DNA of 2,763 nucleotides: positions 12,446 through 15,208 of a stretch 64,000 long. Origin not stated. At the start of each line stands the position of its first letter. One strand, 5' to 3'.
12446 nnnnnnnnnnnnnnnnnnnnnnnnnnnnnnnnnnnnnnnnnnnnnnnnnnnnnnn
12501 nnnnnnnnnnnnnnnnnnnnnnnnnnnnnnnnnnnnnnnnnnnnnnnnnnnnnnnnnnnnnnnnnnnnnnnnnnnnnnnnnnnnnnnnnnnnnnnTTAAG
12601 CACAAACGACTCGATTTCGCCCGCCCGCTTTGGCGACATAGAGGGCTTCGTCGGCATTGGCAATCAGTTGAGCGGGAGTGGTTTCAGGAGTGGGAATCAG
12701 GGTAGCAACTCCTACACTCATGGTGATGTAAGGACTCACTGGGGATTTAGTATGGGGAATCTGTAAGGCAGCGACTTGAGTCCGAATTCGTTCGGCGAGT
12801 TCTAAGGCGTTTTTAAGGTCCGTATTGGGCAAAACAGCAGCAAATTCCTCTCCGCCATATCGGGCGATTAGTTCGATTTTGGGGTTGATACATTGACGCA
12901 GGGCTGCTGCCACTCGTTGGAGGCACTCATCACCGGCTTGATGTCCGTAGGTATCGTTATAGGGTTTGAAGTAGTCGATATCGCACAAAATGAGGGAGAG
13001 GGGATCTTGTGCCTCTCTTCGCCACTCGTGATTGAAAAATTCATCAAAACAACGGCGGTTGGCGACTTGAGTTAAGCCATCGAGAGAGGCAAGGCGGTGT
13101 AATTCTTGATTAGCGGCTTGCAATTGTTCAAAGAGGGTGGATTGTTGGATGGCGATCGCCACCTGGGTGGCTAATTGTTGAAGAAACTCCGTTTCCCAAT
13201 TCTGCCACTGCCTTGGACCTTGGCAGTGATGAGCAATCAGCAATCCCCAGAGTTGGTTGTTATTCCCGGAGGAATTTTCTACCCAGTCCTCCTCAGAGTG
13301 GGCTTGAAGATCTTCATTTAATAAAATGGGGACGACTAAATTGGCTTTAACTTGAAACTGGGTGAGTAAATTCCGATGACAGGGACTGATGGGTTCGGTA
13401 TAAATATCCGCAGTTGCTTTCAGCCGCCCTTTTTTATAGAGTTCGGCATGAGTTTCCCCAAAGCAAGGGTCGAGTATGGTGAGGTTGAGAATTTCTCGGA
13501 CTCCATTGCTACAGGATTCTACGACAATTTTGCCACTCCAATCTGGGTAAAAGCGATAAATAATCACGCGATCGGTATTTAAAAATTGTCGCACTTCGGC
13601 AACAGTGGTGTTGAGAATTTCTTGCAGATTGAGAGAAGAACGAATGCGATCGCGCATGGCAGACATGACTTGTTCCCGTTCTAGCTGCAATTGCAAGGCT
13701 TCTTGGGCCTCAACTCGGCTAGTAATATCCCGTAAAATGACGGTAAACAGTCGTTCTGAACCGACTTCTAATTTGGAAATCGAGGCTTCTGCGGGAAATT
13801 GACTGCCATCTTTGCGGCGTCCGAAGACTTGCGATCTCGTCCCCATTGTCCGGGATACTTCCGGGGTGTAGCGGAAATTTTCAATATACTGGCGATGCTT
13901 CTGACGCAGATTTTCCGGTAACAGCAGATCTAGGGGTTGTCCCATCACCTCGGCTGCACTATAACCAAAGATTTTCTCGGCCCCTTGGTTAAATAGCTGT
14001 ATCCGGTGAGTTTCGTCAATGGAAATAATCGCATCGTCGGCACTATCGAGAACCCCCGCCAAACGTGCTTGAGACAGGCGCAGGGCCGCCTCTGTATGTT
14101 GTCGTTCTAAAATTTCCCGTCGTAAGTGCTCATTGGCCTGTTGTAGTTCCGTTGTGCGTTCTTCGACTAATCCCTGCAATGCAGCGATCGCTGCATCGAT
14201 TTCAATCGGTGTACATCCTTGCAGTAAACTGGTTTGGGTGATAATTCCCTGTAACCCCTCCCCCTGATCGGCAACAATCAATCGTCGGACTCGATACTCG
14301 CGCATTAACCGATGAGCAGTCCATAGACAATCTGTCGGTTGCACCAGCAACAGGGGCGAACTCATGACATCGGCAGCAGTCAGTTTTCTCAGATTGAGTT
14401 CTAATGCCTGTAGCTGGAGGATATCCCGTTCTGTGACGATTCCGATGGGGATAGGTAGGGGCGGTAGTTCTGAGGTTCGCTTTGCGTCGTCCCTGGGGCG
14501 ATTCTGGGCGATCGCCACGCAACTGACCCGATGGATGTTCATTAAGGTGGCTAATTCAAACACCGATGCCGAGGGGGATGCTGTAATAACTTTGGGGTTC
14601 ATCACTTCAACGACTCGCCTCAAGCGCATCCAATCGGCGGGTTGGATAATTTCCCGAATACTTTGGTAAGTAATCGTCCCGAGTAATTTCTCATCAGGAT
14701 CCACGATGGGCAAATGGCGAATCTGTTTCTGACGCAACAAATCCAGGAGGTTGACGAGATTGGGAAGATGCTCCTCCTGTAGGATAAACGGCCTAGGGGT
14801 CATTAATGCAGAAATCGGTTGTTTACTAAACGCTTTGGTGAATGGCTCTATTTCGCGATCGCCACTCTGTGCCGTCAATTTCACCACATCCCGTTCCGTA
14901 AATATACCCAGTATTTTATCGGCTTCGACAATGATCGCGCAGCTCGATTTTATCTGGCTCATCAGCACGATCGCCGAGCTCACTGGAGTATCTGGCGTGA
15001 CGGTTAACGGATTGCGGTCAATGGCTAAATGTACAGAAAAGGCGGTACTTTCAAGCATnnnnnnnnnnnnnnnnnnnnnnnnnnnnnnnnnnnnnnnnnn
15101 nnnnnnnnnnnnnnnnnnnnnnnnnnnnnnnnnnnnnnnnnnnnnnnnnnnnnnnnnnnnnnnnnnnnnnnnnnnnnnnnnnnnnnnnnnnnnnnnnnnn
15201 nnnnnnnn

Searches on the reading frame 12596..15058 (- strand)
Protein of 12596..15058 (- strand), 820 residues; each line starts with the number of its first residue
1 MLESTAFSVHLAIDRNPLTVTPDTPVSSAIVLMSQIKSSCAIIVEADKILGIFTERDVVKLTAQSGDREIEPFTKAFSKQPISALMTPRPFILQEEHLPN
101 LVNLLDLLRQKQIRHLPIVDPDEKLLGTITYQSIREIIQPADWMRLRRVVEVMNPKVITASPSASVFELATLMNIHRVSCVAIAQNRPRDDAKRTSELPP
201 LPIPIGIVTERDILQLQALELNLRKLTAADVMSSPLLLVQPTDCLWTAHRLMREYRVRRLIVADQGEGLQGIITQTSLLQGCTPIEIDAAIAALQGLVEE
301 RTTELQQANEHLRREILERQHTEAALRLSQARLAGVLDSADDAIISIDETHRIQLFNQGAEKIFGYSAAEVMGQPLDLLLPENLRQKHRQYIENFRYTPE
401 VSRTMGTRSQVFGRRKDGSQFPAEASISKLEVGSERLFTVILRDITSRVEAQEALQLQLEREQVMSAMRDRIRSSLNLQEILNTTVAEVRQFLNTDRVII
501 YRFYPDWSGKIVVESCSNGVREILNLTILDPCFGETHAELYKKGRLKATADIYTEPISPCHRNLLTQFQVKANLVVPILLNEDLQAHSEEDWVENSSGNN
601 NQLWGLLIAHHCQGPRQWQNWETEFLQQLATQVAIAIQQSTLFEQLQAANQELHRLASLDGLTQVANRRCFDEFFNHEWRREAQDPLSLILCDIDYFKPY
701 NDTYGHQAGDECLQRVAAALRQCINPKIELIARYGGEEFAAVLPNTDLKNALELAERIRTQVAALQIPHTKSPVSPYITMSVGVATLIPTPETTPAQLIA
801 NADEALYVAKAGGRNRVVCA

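Call 7: search_protein_families(library=pfam, proteins=[window:12596-15058:-], max_evalue=0.001)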
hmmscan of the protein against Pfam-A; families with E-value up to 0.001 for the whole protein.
window:12596-15058:- (820 aa): 9 families
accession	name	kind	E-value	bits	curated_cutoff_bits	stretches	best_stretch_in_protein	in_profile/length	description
PF00990.26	GGDEF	-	1.5e-53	181.3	23.8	1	657-816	1-161/161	Diguanylate cyclase, GGDEF domain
PF00571.33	CBS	-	6.1e-36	123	24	4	14-61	6-54/57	CBS domain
PF01590.32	GAF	-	2.4e-25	90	22.4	1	477-637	1-133/133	GAF domain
PF13426.13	PAS_9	-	5.9e-14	52.6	27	1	342-446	2-102/103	PAS domain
PF00989.32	PAS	-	6.6e-14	52.3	22.6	1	332-445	2-113/113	PAS fold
PF08448.16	PAS_4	-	9.4e-09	35.9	23.1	1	337-449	1-109/110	PAS fold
PF13188.13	PAS_8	-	7.5e-07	29.3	21.8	1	331-383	1-50/65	PAS domain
PF24820.1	Diguanyl_cycl_sensor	-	4.5e-05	23.8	28.1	1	341-444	6-109/109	Diguanylate cyclase-like sensor domain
PF13185.12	GAF_2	-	0.00011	22.8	28.6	0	476-581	2-99/136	GAF domain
